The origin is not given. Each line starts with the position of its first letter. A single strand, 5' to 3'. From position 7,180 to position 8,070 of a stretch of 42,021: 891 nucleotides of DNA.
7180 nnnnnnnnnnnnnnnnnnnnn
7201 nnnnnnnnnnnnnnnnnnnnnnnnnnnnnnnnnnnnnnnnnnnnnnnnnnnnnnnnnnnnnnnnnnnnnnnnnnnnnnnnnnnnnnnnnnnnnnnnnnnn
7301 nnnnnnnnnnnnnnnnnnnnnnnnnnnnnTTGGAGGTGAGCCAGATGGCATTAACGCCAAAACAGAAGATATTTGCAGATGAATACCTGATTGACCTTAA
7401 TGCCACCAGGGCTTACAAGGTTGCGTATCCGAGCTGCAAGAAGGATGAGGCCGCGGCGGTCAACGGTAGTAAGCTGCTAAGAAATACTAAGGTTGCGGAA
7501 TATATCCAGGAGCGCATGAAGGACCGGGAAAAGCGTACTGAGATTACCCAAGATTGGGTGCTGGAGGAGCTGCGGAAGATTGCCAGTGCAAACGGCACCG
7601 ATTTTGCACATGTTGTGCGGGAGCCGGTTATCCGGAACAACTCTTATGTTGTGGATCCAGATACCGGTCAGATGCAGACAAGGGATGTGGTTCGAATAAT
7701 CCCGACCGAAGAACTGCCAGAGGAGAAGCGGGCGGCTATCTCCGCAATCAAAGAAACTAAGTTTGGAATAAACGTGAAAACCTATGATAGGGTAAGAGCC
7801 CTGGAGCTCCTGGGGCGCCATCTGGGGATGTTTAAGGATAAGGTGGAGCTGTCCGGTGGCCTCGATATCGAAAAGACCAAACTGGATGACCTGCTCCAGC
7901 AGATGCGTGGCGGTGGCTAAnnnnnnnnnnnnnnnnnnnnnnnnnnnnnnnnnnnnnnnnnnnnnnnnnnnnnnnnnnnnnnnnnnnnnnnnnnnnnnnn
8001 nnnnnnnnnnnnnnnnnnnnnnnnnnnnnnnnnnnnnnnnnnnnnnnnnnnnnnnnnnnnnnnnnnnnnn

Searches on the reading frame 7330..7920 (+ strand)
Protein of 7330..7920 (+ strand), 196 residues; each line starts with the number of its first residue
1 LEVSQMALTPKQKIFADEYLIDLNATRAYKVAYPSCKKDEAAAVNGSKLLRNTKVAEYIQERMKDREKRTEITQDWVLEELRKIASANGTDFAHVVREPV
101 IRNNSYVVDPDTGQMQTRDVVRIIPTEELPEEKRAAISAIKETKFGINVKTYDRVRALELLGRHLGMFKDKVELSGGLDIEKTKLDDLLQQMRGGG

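Call 21: search_protein_families(library=phrogs, proteins=[window:7330-7920:+])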
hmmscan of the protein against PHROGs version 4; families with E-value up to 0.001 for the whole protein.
window:7330-7920:+ (196 aa): 3 families
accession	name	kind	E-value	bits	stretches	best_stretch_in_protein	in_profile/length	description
phrog_51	-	head and packaging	1.3e-48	167.1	1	4-184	85-230/261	terminase small subunit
phrog_2606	-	head and packaging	2.7e-25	90.4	1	6-172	87-251/310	terminase small subunit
phrog_17390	-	unknown function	2.2e-07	31.6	1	6-63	1-55/69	-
